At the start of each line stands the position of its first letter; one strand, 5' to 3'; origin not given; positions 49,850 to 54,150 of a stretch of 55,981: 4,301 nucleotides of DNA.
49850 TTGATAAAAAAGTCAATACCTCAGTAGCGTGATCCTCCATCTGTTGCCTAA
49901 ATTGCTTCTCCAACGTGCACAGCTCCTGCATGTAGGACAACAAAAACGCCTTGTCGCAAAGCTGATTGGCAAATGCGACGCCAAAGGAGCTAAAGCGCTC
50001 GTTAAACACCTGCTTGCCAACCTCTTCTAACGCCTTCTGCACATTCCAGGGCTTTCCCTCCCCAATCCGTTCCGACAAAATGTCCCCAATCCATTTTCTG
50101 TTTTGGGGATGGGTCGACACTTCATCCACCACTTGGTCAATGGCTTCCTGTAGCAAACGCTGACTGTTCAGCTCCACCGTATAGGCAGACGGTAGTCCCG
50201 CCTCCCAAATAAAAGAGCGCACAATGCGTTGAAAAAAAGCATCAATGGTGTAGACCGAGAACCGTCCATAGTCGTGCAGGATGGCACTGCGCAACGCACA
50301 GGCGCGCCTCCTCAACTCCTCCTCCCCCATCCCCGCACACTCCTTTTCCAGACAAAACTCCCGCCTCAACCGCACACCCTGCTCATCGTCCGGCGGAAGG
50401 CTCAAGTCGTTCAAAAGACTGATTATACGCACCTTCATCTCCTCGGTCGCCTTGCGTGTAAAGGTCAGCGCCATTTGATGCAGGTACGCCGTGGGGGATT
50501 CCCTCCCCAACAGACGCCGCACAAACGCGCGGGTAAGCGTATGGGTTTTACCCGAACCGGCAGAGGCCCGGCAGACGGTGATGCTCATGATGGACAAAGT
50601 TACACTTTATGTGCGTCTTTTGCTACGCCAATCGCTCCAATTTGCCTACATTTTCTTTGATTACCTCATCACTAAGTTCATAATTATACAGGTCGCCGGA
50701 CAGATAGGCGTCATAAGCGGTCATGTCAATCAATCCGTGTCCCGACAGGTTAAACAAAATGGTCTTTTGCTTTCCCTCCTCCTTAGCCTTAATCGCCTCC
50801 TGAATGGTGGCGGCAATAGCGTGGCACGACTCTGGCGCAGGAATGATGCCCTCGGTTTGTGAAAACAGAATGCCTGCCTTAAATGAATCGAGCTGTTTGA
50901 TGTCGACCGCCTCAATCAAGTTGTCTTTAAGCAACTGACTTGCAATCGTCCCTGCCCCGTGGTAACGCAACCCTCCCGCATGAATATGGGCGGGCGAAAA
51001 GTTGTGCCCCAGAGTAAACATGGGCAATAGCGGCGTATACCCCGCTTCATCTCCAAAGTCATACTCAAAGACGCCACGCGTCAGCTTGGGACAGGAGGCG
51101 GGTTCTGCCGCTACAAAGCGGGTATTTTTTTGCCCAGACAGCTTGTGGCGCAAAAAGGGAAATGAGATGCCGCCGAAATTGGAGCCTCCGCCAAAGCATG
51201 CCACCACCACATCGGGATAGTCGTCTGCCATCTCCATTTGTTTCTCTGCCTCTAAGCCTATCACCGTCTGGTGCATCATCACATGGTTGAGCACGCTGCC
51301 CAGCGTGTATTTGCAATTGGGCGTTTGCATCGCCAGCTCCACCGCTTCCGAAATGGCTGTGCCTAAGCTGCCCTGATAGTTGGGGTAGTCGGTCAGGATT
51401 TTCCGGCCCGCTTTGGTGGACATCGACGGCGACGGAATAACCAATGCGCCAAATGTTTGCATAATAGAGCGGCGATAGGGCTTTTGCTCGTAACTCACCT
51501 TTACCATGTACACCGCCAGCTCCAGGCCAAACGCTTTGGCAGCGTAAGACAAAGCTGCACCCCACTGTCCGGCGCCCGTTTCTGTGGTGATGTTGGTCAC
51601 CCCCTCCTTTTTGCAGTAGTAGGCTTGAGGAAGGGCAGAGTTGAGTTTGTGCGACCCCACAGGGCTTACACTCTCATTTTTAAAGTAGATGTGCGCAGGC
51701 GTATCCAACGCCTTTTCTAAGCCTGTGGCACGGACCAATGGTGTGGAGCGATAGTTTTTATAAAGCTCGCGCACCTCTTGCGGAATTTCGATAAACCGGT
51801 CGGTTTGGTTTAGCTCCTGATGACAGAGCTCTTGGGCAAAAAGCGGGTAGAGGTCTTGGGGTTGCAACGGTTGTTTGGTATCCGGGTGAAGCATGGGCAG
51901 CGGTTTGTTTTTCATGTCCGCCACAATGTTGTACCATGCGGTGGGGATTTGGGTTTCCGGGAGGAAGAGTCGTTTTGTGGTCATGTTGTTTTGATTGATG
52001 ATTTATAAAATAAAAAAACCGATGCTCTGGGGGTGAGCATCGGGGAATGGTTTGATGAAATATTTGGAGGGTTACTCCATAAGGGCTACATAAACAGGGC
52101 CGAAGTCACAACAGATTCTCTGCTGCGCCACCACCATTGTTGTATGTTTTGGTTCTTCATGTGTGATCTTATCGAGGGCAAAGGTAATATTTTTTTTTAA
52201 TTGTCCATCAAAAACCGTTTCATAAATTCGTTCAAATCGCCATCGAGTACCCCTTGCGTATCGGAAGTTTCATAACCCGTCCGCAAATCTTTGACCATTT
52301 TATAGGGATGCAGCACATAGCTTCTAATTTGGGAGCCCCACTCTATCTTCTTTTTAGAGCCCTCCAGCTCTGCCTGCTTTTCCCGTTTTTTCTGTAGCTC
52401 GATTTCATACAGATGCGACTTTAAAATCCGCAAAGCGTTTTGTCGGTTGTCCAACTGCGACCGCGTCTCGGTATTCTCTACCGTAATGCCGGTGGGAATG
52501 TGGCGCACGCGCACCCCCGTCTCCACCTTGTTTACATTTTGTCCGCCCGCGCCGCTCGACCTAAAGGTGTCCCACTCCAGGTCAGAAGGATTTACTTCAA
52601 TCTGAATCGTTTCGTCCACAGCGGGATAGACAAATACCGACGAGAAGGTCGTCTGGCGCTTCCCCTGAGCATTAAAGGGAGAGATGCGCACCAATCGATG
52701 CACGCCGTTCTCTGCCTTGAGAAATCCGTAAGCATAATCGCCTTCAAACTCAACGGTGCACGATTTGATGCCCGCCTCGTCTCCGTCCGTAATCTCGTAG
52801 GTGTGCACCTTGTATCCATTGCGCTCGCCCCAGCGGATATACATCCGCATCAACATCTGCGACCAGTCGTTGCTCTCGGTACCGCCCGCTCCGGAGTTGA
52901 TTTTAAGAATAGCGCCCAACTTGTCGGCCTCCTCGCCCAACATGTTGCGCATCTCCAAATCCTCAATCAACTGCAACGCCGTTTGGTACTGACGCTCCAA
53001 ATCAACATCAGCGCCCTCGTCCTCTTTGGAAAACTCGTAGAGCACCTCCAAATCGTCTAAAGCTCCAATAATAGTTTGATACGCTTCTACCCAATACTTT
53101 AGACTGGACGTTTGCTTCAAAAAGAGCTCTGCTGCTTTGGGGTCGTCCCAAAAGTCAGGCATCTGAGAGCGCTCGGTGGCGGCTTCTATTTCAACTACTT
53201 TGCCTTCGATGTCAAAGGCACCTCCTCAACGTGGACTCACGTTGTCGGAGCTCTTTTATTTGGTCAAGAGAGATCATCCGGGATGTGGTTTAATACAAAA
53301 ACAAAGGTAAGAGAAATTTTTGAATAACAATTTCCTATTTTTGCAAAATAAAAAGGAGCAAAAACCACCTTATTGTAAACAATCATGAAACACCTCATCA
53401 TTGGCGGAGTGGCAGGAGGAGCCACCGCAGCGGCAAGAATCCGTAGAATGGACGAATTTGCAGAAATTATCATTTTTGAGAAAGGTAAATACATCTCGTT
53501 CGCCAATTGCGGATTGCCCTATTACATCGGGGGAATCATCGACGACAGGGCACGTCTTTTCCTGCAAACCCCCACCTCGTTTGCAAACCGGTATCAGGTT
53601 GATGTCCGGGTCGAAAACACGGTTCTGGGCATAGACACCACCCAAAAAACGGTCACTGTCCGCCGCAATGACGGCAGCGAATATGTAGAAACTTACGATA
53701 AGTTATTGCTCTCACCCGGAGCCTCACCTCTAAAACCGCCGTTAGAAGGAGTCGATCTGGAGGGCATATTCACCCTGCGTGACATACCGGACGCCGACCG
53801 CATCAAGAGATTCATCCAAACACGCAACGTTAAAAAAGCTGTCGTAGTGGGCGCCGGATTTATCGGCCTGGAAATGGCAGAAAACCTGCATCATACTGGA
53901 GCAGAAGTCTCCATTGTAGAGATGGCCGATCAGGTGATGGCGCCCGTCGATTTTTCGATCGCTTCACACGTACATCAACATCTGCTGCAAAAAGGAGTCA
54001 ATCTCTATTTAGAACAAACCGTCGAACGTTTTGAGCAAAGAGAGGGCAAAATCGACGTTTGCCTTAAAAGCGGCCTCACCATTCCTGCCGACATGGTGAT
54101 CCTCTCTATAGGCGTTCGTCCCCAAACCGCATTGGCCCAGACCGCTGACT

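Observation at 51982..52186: WWW leader peptide plus intrinsic terminator upstream of trpB2: candidate ribosome-mediated Trp attenuator in a Bacteroidota genome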

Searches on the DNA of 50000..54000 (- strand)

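Call 3: search_rna_families(source=window, start=50000, end=54000, threshold=evalue, max_evalue=10, show_alignments=5)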
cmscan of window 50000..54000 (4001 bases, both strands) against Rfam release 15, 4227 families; matches with E-value up to 10: 4.
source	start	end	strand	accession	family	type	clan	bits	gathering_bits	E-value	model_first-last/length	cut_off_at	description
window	53404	53572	-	RF02819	V_AS7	Gene; antisense;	-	70.4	90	2.1e-12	1-169/169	no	Vibrio RNA AS7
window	53272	53398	+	RF02179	ST7-AS1_1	Gene; lncRNA;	-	22.7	45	10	1-117/117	no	ST7 antisense RNA 1 conserved region 1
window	53337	53365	-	RF01344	CRISPR-DR34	Gene; CRISPR;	-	21.1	35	1.1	1-36/36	no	CRISPR RNA direct repeat element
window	51345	51437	+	RF02166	PVT1_3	Gene; lncRNA;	-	11.8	45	9.5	1-95/95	no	Pvt1 oncogene conserved region 3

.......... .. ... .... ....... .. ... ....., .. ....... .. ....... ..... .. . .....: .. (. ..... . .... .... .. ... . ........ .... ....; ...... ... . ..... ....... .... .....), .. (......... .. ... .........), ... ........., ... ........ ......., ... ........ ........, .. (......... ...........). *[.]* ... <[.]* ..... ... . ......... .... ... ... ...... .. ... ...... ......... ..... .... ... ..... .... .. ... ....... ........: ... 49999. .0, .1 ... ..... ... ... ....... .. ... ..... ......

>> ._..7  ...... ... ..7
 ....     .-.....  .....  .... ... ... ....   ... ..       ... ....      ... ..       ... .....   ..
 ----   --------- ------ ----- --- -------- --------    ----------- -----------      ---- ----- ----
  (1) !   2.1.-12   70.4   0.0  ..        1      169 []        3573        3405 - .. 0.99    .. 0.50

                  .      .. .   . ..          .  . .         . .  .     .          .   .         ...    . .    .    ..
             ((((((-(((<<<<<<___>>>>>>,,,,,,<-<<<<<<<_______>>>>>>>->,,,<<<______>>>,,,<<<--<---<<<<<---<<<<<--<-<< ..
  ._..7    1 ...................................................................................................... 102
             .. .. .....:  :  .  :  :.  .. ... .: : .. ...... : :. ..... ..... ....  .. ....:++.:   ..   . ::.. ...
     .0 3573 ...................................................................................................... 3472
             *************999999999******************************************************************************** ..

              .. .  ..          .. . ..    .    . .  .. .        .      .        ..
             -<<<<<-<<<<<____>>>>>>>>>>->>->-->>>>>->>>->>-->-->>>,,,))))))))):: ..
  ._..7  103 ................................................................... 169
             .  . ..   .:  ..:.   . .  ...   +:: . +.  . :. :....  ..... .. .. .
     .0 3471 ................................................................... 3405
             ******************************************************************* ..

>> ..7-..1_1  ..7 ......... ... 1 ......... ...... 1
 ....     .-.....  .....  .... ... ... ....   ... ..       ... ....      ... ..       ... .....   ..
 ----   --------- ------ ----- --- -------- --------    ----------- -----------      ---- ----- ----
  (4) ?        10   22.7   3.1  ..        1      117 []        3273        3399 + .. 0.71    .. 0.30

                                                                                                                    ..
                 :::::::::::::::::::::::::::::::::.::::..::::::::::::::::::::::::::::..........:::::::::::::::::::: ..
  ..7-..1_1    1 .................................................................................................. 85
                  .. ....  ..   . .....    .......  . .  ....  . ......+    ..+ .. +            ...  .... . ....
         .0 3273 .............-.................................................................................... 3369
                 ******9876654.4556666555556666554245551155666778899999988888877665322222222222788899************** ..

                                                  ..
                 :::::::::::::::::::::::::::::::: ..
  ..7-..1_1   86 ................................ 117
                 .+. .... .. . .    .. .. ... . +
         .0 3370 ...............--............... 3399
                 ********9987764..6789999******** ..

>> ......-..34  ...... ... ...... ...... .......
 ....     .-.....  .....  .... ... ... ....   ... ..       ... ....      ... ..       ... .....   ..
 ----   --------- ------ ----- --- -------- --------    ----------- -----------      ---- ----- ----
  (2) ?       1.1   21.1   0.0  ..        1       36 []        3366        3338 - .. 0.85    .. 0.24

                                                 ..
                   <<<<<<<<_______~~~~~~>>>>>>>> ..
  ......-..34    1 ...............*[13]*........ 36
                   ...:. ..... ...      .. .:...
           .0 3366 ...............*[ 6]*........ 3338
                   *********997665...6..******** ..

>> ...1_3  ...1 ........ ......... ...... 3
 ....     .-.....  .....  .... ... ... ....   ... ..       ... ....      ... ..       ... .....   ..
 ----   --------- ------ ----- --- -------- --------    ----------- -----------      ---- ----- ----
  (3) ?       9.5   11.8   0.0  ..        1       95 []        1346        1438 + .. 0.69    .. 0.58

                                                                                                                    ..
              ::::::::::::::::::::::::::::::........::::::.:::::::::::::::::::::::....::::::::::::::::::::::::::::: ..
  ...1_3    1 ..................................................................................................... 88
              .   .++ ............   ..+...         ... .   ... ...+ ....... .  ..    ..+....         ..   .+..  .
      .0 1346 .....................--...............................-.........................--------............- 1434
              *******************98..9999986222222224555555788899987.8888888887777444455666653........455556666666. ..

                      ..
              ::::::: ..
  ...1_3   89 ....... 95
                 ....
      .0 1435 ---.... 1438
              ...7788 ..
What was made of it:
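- On Bacteroid-trp leader (RF01692): None at E <= 10 in a 4-kb scan around the gap (call 3).
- On T-box riboswitch: No T-box match at E <= 10 in 50000-54000 (call 3).
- Closest known: Classical trp operon attenuator trpL of Escherichia coli and other Proteobacteria. Different: There is no sequence homology for the window, which gave no RF00513 match (call 3).
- Closest known: TRAP. Different: No T-box match was found (call 3).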

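Call 15: search_rna_families(sources=[L001, L002, L011, L013, L031, L035, L038, L041, L047, L072, L003, L004, L006, L024, L036, L077, L019, L045, L048, L060], threshold=gathering)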
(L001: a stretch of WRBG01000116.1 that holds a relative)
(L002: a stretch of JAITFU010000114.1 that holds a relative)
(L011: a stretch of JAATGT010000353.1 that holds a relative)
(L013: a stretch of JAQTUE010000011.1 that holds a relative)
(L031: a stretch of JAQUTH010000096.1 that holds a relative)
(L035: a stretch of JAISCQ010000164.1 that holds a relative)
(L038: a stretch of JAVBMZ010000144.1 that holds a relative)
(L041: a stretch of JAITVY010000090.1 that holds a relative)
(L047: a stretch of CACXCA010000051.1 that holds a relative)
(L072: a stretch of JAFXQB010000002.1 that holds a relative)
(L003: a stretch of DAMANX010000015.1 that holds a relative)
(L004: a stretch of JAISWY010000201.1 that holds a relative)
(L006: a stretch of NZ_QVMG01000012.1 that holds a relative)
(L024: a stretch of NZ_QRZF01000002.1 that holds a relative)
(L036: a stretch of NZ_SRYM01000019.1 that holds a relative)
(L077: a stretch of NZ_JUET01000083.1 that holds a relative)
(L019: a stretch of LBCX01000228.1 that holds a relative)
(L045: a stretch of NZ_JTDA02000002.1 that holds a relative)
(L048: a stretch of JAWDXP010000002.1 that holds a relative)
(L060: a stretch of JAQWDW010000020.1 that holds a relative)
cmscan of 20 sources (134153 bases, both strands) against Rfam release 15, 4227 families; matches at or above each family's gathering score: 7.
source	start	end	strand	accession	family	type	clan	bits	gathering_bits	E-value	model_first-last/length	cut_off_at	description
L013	5899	6262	+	RF00010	RNaseP_bact_a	Gene; ribozyme;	CL00002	256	100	6.3e-82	1-367/367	no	Bacterial RNase P class A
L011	5911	6269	+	RF00010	RNaseP_bact_a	Gene; ribozyme;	CL00002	232.8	100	4.3e-74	1-367/367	no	Bacterial RNase P class A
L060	4471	4654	+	RF01693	Bacteroidales-1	Gene; sRNA;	-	131.5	60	2.3e-21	1-179/179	no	Bacteroidales-1 6S-Bacteroidales RNA suggested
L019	4238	4310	+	RF00005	tRNA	Gene; tRNA;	CL00001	72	29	1.8e-13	1-71/71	no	tRNA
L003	3350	3423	+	RF00005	tRNA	Gene; tRNA;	CL00001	71.1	29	3.2e-13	1-71/71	no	tRNA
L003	3685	3758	-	RF00005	tRNA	Gene; tRNA;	CL00001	71.1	29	3.2e-13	1-71/71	no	tRNA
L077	2542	2623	-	RF04319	BTncRNA_FopS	Gene; sRNA;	-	62.8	56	1.7e-06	1-71/71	no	Bacteroidetes FopS (family of paralogous sRNAs)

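Call 17: search_rna_families(sources=[L001, L002, L011, L013, L031, L035, L038, L041, L047, L072], threshold=evalue, max_evalue=10, show_alignments=0)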
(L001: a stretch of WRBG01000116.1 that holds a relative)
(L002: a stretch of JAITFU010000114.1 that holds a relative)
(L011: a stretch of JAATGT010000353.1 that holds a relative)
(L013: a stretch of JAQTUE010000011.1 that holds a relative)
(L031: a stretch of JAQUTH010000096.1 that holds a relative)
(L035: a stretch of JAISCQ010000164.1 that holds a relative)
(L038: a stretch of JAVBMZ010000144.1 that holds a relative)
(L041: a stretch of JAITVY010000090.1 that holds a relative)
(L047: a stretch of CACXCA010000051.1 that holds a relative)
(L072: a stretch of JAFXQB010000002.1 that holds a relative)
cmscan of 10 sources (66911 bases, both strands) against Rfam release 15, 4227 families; matches with E-value up to 10: 17.
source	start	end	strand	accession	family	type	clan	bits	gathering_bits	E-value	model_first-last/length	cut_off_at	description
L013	5899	6262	+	RF00010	RNaseP_bact_a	Gene; ribozyme;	CL00002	256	100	3.1e-82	1-367/367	no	Bacterial RNase P class A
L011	5911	6269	+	RF00010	RNaseP_bact_a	Gene; ribozyme;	CL00002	232.8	100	2.2e-74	1-367/367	no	Bacterial RNase P class A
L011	4348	4423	+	RF02075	STnc230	Gene; sRNA;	-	34.3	50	0.32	1-83/83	no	Enterobacterial sRNA STnc230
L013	4385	4539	-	RF02053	STnc430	Gene; sRNA;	-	34.1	47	0.15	1-162/162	no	Enterobacterial sRNA STnc430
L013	4363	4424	+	RF01859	Phe_leader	Cis-reg; leader;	-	33.7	55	0.095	1-125/125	no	Phenylalanine leader peptide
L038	2884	3005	-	RF00121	MicC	Gene; sRNA;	-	33.3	90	0.51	1-123/123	no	MicC RNA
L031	2310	2381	+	RF02057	STnc40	Gene; sRNA;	-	31.8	45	0.14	1-70/70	no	Salmonella enterica sRNA STnc40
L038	2890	2995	-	RF02449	ncr1015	Gene; sRNA;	-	30.5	60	2.5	1-121/121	no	Bacillus sRNA ncr1015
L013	4389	4449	-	RF01859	Phe_leader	Cis-reg; leader;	-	29.8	55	0.67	1-125/125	no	Phenylalanine leader peptide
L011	4378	4454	-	RF02075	STnc230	Gene; sRNA;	-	27.3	50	8.9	1-83/83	no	Enterobacterial sRNA STnc230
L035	2895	2947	-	RF02844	RefA9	Gene; antisense;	-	26.8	49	7.2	1-64/64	no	Enterococcus sRNA A9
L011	4360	4418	+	RF01859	Phe_leader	Cis-reg; leader;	-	26.1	55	4.6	1-125/125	no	Phenylalanine leader peptide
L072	2845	2944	+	RF00513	Trp_leader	Cis-reg; leader;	-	22.9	41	3.5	1-100/100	no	Tryptophan operon leader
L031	2277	2384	+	RF00513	Trp_leader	Cis-reg; leader;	-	21.7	41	7.2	1-100/100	no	Tryptophan operon leader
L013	4386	4421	-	RF00489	ctRNA_p42d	Gene; antisense;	-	20.9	50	7.4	1-46/46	no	ctRNA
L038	720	810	+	RF01822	RsaJ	Gene; sRNA;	-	17.6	100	9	1-287/287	no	RNA Staph. aureus A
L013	1658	1752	-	RF00478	SCARNA6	Gene; snRNA; snoRNA; scaRNA;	-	16.1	68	2.3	1-265/265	no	Small Cajal body specific RNA 6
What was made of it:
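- On Bacteroid-trp leader (RF01692): None in the 10 related trpB2 leader loci scanned at E <= 10 (call 17), nor at gathering score in those 10 plus 10 other trpB2 loci (call 15).
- Closest known: Classical trp operon attenuator trpL of Escherichia coli and other Proteobacteria. Different: The related leaders L072 and L031 score only 22-23 bits against a gathering score of 41 (call 17).
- Tried and rejected: Only sub-threshold RF00513 matches appeared, on L072 and L031 (calls 15, 17).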
